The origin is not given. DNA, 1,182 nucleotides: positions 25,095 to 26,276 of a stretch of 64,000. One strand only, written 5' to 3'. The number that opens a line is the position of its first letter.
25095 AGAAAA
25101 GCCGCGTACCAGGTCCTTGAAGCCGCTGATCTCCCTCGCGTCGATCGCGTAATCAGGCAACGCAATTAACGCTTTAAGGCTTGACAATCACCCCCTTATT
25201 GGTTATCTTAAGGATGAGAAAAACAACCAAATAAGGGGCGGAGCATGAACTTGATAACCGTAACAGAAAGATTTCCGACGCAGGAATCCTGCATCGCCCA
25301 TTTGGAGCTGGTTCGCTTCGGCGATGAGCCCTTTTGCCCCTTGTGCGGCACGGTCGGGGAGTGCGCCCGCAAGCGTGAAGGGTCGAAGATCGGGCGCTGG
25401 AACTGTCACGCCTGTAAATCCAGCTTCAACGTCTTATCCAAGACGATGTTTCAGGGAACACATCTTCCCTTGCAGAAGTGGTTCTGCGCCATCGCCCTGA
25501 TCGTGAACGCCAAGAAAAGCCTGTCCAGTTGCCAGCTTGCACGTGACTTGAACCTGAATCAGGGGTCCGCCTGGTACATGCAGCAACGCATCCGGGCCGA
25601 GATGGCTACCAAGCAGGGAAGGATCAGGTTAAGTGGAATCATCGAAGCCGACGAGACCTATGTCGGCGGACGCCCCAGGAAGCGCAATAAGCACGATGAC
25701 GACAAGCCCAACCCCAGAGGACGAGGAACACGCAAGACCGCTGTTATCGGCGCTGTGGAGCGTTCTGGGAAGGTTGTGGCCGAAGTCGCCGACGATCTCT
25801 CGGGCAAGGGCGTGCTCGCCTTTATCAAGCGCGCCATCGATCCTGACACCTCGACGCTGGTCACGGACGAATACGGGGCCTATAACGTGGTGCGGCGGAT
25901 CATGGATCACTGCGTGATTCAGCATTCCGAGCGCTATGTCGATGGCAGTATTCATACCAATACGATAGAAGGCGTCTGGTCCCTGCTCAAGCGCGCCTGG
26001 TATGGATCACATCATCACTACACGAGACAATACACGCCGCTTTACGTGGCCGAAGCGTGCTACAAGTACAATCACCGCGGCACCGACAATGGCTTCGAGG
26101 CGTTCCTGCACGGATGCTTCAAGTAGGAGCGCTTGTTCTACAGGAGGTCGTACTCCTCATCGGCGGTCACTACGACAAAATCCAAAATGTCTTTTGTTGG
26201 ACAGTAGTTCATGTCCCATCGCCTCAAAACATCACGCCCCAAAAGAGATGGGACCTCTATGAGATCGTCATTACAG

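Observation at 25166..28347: IS1595-family element with 25-bp perfect inverted repeats carrying five passenger genes, including a retropepsin-like aspartic protease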

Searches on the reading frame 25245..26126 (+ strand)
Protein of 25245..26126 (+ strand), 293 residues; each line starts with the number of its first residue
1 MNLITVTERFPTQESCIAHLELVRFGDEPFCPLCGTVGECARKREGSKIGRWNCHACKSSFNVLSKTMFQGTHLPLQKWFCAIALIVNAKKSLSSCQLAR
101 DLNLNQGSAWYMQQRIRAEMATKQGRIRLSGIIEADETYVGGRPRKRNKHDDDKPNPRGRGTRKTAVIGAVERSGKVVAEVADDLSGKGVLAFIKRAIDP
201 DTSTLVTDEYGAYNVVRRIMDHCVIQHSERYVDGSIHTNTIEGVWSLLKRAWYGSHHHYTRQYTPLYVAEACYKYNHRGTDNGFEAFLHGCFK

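Call 4: search_protein_families(library=pfam, proteins=[window:25245-26126:+], max_evalue=1)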
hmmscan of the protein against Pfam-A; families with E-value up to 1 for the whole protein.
window:25245-26126:+ (293 aa): 5 families
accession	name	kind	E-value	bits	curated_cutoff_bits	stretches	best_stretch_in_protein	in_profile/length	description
PF12762.13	DDE_Tnp_IS1595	-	2.7e-38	131.8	27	1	128-276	1-153/153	ISXO2-like transposase domain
PF12760.12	Zn_ribbon_IS1595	-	2.7e-06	27.7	25.4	1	11-58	1-44/46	Transposase zinc-ribbon domain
PF13610.12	DDE_Tnp_IS240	-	0.0031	18.1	27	1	170-251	23-109/139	DDE domain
PF13358.12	DDE_3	-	0.0056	17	28.6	1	144-254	17-135/146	DDE superfamily endonuclease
PF14445.12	Prok-RING_2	-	0.021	15.4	22.4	1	30-58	9-37/56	Prokaryotic RING finger family 2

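Call 5: search_protein_families(library=ncbifam, proteins=[window:25245-26126:+], max_evalue=1)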
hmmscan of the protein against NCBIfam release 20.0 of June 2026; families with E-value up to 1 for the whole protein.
window:25245-26126:+ (293 aa): 1 family
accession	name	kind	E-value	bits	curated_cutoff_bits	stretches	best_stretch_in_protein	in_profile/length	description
NF033547.1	transpos_IS1595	equivalog_domain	9.9e-53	179.2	75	1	72-278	2-215/215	IS1595 family transposase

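Call 8: find_encoding_contigs(protein=window:25245-26126:+, flank=10000, max_places=10)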
Protein window:25245-26126:+ (293 aa): no gene with exactly this product is on record in the collection.

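Call 11: find_homologous_proteins(query=window:25245-26126:+, max_evalue=1e-20)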
Query window:25245-26126:+ (293 aa): 6999 proteins with E <= 1e-20 among 7677 candidates; the best 120 are listed.
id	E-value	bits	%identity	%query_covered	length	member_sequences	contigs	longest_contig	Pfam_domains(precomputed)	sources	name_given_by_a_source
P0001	2.3e-183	626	90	100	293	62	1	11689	PF12760.13,PF12762.14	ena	-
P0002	3.4e-183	626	90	100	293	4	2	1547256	PF12760.13,PF12762.14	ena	-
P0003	4.6e-180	615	89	100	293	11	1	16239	PF12760.13,PF12762.14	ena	-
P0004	2.3e-175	600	87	100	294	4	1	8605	PF12760.13,PF12762.14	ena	-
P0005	5.0e-159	546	80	100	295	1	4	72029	PF12760.13,PF12762.14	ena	-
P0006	1.8e-156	538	77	100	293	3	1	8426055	PF12760.13,PF12762.14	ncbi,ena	-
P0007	7.6e-154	529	77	100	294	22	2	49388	PF12760.13,PF12762.14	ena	-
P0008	5.8e-153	526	75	100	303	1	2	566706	PF12760.13,PF12762.14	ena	-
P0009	3.4e-151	521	76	100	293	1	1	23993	PF12760.13,PF12762.14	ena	-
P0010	1.2e-143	496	72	100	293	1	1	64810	PF12760.13,PF12762.14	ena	-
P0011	1.3e-141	489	72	100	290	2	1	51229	PF12760.13,PF12762.14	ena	-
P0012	4.0e-141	488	70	100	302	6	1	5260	PF12760.13,PF12762.14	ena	-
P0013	1.1e-140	486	70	100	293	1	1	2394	PF12760.13,PF12762.14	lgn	-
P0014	6.4e-140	484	68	100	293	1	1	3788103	PF12760.13,PF12762.14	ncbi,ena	-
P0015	1.4e-139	482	71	100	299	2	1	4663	PF12760.13,PF12762.14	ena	-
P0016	2.7e-139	482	71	100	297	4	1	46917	PF12760.13,PF12762.14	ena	-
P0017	3.3e-139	481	70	100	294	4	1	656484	PF12760.13,PF12762.14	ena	-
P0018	4.6e-139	481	68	100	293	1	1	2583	PF12760.13,PF12762.14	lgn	-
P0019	5.2e-139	481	71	100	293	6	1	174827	PF12760.13,PF12762.14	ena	-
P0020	1.6e-138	479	70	100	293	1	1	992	PF12760.13,PF12762.14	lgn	-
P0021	3.3e-137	475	68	100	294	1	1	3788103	PF12760.13,PF12762.14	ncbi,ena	-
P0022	4.4e-137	474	68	100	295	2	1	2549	PF12760.13,PF12762.14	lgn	-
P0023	8.9e-137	473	69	100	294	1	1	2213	PF12760.13,PF12762.14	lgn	-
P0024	3.5e-136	471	69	100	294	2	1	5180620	PF12760.13,PF12762.14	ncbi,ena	-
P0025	2.0e-134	466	69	100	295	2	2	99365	PF12760.13,PF12762.14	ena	-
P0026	2.1e-134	465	67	100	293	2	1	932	PF12760.13,PF12762.14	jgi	jgi:transposase-like protein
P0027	3.1e-132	458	68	100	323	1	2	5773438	PF12760.13,PF12762.14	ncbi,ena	-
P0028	5.0e-132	458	67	99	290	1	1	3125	PF12760.13,PF12762.14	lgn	-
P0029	7.6e-132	457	69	100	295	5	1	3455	PF12760.13,PF12762.14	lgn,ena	-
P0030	7.8e-132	457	67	100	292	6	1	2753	PF12760.13,PF12762.14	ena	-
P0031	1.1e-131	457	88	77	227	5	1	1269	PF12762.14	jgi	jgi:hypothetical protein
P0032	1.6e-131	456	69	100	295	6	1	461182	PF12760.13,PF12762.14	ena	-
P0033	2.6e-131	455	66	100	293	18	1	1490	PF12760.13,PF12762.14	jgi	jgi:transposase-like protein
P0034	3.5e-131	455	65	100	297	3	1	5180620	PF12760.13,PF12762.14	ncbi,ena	-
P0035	3.9e-131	455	66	100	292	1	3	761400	PF12760.13,PF12762.14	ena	-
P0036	6.5e-131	454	67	100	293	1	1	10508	PF12760.13,PF12762.14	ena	-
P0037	1.2e-130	453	66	100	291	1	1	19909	PF12760.13,PF12762.14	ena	-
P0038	1.4e-130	453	67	100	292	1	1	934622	PF12760.13,PF12762.14,PF13358.13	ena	-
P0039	2.8e-130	452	67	100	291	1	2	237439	PF12760.13,PF12762.14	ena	-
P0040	2.9e-130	452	66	100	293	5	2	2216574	PF12760.13,PF12762.14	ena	-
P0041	3.0e-130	452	68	100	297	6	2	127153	PF12760.13,PF12762.14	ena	-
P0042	4.2e-130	451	67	100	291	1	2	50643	PF12760.13,PF12762.14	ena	-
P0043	6.0e-130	451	67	100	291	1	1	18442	PF12760.13,PF12762.14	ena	-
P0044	8.2e-130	450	66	100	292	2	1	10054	PF12760.13,PF12762.14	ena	-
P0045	2.2e-129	449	81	84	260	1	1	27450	PF12762.14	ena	-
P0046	3.0e-129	449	67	100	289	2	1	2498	PF12760.13,PF12762.14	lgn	-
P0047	3.1e-129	449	68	100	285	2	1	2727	PF12760.13,PF12762.14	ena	-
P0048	3.3e-129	448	67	100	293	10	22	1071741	PF12760.13,PF12762.14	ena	-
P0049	3.7e-129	448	66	99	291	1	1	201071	PF12760.13,PF12762.14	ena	-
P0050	3.8e-129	448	65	100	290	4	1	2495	PF12760.13,PF12762.14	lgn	-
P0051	4.5e-129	448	64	100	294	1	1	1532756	PF12760.13,PF12762.14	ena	-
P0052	4.8e-129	448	64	100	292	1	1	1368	PF12760.13,PF12762.14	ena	-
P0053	4.9e-129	448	66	100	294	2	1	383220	PF12760.13,PF12762.14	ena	-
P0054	7.0e-129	447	65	100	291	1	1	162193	PF12760.13,PF12762.14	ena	-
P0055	9.1e-129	447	91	74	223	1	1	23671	PF12760.13,PF12762.14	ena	-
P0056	1.1e-128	447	67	100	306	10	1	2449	PF12760.13,PF12762.14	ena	-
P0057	1.2e-128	447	67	100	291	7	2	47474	PF12760.13,PF12762.14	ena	-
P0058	1.3e-128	446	66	100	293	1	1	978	PF12760.13,PF12762.14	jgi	jgi:transposase-like protein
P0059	2.1e-128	446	65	100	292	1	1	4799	PF12760.13,PF12762.14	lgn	-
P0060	2.2e-128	446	65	100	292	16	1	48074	PF12760.13,PF12762.14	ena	-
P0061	2.3e-128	446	66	98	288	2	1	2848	PF12760.13,PF12762.14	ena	-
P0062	2.4e-128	446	66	100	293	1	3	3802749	PF12760.13,PF12762.14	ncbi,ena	-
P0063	3.7e-128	445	66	100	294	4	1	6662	PF12760.13,PF12762.14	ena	-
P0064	4.6e-128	445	65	100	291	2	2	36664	PF12760.13,PF12762.14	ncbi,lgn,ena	-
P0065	5.0e-128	445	65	100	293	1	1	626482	PF12760.13,PF12762.14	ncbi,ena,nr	ncbi:MAG: IS1595 family transposase [Anaerolineaceae bacterium]|nr:IS1595 family transposase [Anaero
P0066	7.0e-128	444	65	100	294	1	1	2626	PF12760.13,PF12762.14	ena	-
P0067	7.3e-128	444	67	100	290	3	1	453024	PF12760.13,PF12762.14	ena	-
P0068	7.6e-128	444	74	90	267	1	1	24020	PF12762.14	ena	-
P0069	9.5e-128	444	64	100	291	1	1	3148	PF12760.13,PF12762.14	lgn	-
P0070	9.6e-128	444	64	100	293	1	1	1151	PF12760.13,PF12762.14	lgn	-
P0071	1.1e-127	443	67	99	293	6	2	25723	PF12760.13,PF12762.14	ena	-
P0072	1.1e-127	443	66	100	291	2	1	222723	PF12760.13,PF12762.14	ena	-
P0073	1.1e-127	443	65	100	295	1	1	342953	PF12760.13,PF12762.14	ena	-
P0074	1.3e-127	443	66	100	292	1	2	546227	PF12760.13,PF12762.14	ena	-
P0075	1.5e-127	443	65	100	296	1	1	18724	PF12760.13,PF12762.14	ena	-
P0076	1.6e-127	443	65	100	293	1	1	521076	PF12760.13,PF12762.14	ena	-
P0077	2.1e-127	443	64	100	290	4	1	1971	PF12760.13,PF12762.14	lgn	-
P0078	2.1e-127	442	64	100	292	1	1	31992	PF12760.13,PF12762.14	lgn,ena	-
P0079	2.5e-127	442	67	100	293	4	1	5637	PF12760.13,PF12762.14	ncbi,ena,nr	ncbi:MAG: IS1595 family transposase [Chloroflexi bacterium]|nr:IS1595 family transposase [Chloroflex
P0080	4.4e-127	441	63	100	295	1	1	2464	PF12760.13,PF12762.14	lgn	-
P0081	5.4e-127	441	66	98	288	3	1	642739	PF12760.13,PF12762.14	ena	-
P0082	6.3e-127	441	63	100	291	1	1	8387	PF12760.13,PF12762.14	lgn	-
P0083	7.7e-127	441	66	100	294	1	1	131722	PF12760.13,PF12762.14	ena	-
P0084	7.7e-127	441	62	100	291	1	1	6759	PF12760.13,PF12762.14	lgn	-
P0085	8.5e-127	441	63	100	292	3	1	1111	PF12760.13,PF12762.14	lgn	-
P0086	1.2e-126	440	64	100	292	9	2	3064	PF12760.13,PF12762.14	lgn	-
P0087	1.3e-126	440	62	99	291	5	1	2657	PF12760.13,PF12762.14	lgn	-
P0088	1.5e-126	440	64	100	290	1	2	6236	PF12760.13,PF12762.14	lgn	-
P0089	1.5e-126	440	65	98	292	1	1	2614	PF12760.13,PF12762.14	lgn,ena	-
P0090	2.6e-126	439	64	100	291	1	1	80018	PF12760.13,PF12762.14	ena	-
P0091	3.0e-126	439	65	100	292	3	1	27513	PF12760.13,PF12762.14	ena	-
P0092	3.2e-126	439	65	100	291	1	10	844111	PF12760.13,PF12762.14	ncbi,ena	-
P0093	3.9e-126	438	64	100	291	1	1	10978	PF12760.13,PF12762.14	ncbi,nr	ncbi:MAG: IS1595 family transposase [Bauldia sp.]|nr:IS1595 family transposase [Bauldia sp.]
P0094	5.2e-126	438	65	100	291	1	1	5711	PF12760.13,PF12762.14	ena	-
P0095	5.8e-126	438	63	100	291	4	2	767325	PF12760.13,PF12762.14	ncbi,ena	-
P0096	6.0e-126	438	65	100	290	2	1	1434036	PF12760.13,PF12762.14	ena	-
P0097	6.1e-126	438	64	100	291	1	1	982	PF12760.13,PF12762.14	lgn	-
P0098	7.4e-126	437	65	100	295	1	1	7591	PF12760.13,PF12762.14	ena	-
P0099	9.1e-126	437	66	100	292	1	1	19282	PF12760.13,PF12762.14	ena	-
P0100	1.3e-125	437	67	97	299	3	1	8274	PF12760.13,PF12762.14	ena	-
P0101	1.3e-125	437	64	100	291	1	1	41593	PF12760.13,PF12762.14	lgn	-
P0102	1.3e-125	437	65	100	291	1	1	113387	PF12760.13,PF12762.14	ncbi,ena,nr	ncbi:MAG: IS1595 family transposase [Gemmatimonadota bacterium]|nr:IS1595 family transposase [Gemmat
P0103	1.4e-125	437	64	100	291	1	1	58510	PF12760.13,PF12762.14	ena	-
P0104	1.4e-125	437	64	98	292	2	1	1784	PF12760.13,PF12762.14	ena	-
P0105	1.5e-125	436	62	100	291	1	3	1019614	PF12760.13,PF12762.14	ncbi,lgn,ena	-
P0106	1.5e-125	436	65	100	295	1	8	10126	PF12760.13,PF12762.14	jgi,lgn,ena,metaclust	metaclust:\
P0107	1.5e-125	436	64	100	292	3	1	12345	PF12760.13,PF12762.14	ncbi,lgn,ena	-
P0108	1.6e-125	436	63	99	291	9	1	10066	PF12760.13,PF12762.14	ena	-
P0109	1.7e-125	436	65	100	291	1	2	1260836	PF12760.13,PF12762.14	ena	-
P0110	1.7e-125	436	64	100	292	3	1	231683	PF12760.13,PF12762.14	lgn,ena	-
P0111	2.0e-125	436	66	100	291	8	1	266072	PF12760.13,PF12762.14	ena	-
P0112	2.2e-125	436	64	100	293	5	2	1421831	PF12760.13,PF12762.14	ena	-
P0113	2.4e-125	436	64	100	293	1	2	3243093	PF12760.13,PF12762.14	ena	-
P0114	2.4e-125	436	64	100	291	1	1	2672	PF12760.13,PF12762.14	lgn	-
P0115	2.4e-125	436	64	100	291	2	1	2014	PF12760.13,PF12762.14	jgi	-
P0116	2.8e-125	436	65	100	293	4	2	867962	PF12760.13,PF12762.14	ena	-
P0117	3.1e-125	435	66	100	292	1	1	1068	PF12760.13,PF12762.14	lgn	-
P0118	3.1e-125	435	65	100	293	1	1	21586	PF12760.13,PF12762.14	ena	-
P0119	3.8e-125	435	64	98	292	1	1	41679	PF12760.13,PF12762.14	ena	-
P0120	3.9e-125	435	65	100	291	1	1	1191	PF12760.13,PF12762.14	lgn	-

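Call 12: find_encoding_contigs(protein=P0002, flank=6000, max_places=6)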
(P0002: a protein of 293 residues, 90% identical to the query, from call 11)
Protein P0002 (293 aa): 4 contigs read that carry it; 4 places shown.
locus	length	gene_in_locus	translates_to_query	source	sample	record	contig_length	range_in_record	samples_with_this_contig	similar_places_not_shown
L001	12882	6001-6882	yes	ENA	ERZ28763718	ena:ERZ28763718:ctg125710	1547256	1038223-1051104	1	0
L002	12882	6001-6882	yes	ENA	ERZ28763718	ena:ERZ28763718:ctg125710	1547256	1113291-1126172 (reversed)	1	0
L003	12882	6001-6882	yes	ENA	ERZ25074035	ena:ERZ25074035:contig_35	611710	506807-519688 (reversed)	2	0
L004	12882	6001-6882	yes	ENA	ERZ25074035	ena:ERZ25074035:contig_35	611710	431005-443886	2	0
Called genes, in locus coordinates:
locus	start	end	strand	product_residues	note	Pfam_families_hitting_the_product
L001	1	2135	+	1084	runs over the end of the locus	PF00580:UvrD-helicase, PF13245:AAA_19, PF13361:UvrD_C, PF13538:UvrD_C_2 (faint), PF12705:PDDEXK_1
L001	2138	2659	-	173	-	-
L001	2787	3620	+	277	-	PF10108:DNA_pol_B_exo2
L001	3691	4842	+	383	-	PF13784:Fic_N, PF02661:Fic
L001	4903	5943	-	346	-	PF01408:GFO_IDH_MocA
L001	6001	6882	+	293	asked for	PF12760:Zn_ribbon_IS1595, PF12762:DDE_Tnp_IS1595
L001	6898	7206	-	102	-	-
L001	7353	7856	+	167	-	PF13274:SocA_Panacea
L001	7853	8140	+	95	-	-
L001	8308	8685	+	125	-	PF04241:DUF423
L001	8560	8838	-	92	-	-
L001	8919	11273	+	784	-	PF18961:DUF5703_N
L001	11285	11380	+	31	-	-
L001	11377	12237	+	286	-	PF13088:BNR_2, PF13859:BNR_3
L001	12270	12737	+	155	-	PF04073:tRNA_edit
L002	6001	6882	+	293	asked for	PF12760:Zn_ribbon_IS1595, PF12762:DDE_Tnp_IS1595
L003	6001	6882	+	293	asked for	PF12760:Zn_ribbon_IS1595, PF12762:DDE_Tnp_IS1595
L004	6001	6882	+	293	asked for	PF12760:Zn_ribbon_IS1595, PF12762:DDE_Tnp_IS1595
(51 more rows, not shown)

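Call 13: find_encoding_contigs(protein=P0001, flank=6000, max_places=6)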
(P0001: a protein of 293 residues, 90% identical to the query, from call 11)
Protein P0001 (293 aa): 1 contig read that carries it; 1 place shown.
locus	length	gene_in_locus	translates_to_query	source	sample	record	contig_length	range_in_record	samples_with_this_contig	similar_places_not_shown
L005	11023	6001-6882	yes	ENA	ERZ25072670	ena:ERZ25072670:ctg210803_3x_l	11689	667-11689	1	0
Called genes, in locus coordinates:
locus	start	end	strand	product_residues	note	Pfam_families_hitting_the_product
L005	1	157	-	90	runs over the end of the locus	-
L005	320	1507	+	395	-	PF02746:MR_MLE_N, PF13378:MR_MLE_C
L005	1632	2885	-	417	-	PF09861:Lar_N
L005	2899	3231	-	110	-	PF00578:AhpC-TSA, PF08534:Redoxin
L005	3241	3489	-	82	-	-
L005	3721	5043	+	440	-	PF00202:Aminotran_3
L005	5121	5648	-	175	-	PF00156:Pribosyltran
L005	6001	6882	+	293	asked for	PF12760:Zn_ribbon_IS1595 (weak), PF12762:DDE_Tnp_IS1595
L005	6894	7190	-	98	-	-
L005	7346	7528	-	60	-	PF09926:DUF2158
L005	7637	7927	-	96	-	-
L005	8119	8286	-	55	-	-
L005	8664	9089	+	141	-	PF07238:PilZ (faint)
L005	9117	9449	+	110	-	-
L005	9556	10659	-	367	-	PF00154:RecA_N, PF08423:Rad51, PF06745:ATPase (faint), PF21096:RecA_C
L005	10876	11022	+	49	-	?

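Call 14: find_encoding_contigs(protein=P0003, flank=6000, max_places=6)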
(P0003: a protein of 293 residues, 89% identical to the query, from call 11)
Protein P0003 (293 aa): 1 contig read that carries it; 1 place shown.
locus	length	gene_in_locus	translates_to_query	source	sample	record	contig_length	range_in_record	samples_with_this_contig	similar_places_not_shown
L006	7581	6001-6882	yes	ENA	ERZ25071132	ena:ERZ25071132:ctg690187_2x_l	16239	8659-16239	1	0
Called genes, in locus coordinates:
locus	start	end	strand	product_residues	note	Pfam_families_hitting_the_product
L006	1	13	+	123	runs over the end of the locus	PF01850:PIN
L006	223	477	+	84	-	PF20464:MmeI_N (weak)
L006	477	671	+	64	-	-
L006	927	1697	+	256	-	-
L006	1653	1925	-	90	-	-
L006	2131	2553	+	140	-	-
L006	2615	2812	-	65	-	-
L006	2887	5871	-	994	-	PF03160:Calx-beta (weak)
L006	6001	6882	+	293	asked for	PF12760:Zn_ribbon_IS1595, PF12762:DDE_Tnp_IS1595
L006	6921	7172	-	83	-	-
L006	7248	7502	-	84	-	-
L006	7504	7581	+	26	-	?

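Call 21: find_related_loci(query=window:25245-26126:+, collection=genome_contigs, flank=5000)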
Query window:25245-26126:+ (293 aa) in genome_contigs; peptide patterns used: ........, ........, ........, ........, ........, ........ (x = any residue, [..] = any of these).
224 stretches matched a pattern; 193 encode a relative of the query (tblastn E <= 1e-3); the best 80 are kept; 80 distinct loci.
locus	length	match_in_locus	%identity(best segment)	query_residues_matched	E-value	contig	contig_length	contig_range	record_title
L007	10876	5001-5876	89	1-292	0e+0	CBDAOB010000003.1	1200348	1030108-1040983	MAG: Candidatus Latescibacterota bacterium isolate ee734ac6-3c8f-4045-9bd6-bb64be60b199 genome assembly, contig: contig_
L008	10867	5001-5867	89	1-293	0e+0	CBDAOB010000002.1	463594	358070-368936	MAG: Candidatus Latescibacterota bacterium isolate ee734ac6-3c8f-4045-9bd6-bb64be60b199 genome assembly, contig: contig_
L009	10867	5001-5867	89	1-293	0e+0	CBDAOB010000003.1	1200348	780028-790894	MAG: Candidatus Latescibacterota bacterium isolate ee734ac6-3c8f-4045-9bd6-bb64be60b199 genome assembly, contig: contig_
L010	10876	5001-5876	77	1-292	5e-161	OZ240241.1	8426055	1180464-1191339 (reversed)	MAG: Candidatus Latescibacterota bacterium isolate 5029ecf2-d60f-4a19-a35b-269815a0a5cf genome assembly, chromosome: 1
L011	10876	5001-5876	77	1-292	5e-161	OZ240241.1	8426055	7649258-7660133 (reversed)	MAG: Candidatus Latescibacterota bacterium isolate 5029ecf2-d60f-4a19-a35b-269815a0a5cf genome assembly, chromosome: 1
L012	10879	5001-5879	78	1-292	6e-160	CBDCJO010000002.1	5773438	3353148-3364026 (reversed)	MAG: Candidatus Latescibacterota bacterium isolate e8a457ff-d6c0-45dd-8553-2519624e1a5f genome assembly, contig: contig_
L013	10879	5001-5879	78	1-292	6e-160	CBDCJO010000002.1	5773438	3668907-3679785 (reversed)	MAG: Candidatus Latescibacterota bacterium isolate e8a457ff-d6c0-45dd-8553-2519624e1a5f genome assembly, contig: contig_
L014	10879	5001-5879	77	1-292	7e-160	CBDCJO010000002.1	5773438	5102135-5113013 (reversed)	MAG: Candidatus Latescibacterota bacterium isolate e8a457ff-d6c0-45dd-8553-2519624e1a5f genome assembly, contig: contig_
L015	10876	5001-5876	78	1-292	2e-159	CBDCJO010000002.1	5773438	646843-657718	MAG: Candidatus Latescibacterota bacterium isolate e8a457ff-d6c0-45dd-8553-2519624e1a5f genome assembly, contig: contig_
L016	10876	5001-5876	78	1-292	2e-159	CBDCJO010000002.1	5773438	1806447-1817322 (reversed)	MAG: Candidatus Latescibacterota bacterium isolate e8a457ff-d6c0-45dd-8553-2519624e1a5f genome assembly, contig: contig_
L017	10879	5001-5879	77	1-292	6e-158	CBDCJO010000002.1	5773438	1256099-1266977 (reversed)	MAG: Candidatus Latescibacterota bacterium isolate e8a457ff-d6c0-45dd-8553-2519624e1a5f genome assembly, contig: contig_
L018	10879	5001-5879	77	1-292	2e-157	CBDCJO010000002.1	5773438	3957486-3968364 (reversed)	MAG: Candidatus Latescibacterota bacterium isolate e8a457ff-d6c0-45dd-8553-2519624e1a5f genome assembly, contig: contig_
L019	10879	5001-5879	77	1-292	2e-157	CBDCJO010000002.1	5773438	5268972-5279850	MAG: Candidatus Latescibacterota bacterium isolate e8a457ff-d6c0-45dd-8553-2519624e1a5f genome assembly, contig: contig_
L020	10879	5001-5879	77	1-292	6e-156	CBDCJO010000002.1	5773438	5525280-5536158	MAG: Candidatus Latescibacterota bacterium isolate e8a457ff-d6c0-45dd-8553-2519624e1a5f genome assembly, contig: contig_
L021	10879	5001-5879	77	1-292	6e-156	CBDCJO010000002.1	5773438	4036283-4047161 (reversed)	MAG: Candidatus Latescibacterota bacterium isolate e8a457ff-d6c0-45dd-8553-2519624e1a5f genome assembly, contig: contig_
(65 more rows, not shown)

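Call 74: search_protein_families(library=pfam, proteins=[L005:6894-7190:-, L005:7637-7927:-, L007:6253-6612:-], max_evalue=0.01)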
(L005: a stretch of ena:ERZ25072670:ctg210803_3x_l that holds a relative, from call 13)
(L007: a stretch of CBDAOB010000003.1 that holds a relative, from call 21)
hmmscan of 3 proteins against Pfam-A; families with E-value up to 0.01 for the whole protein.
L005:6894-7190:- (98 aa): 0 families

L005:7637-7927:- (96 aa): 0 families

L007:6253-6612:- (119 aa): 0 families

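Call 95: list_cluster_members(proteins=[window:25245-26126:+, P0121, P0226, P0001])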
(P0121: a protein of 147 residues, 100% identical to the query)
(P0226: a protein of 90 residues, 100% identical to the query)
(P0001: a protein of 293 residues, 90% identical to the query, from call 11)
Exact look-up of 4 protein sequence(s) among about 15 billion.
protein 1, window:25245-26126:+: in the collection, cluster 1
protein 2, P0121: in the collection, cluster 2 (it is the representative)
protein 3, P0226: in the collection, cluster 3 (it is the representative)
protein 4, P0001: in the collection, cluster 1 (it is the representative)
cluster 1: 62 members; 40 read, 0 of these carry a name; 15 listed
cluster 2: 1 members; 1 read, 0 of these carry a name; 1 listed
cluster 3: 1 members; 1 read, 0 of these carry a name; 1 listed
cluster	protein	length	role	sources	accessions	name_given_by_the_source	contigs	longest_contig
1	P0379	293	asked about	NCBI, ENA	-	-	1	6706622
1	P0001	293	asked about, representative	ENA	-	-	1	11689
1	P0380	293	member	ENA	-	-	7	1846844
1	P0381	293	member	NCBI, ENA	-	-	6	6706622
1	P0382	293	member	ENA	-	-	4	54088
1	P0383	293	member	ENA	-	-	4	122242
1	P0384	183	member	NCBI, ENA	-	-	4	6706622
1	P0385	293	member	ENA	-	-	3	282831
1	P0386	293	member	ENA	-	-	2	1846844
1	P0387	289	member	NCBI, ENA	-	-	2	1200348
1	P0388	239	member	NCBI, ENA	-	-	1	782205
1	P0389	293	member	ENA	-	-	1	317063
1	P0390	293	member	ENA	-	-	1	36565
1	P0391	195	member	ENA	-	-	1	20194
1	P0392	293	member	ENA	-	-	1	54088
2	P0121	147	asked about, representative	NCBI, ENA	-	-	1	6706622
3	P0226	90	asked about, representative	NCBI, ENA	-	-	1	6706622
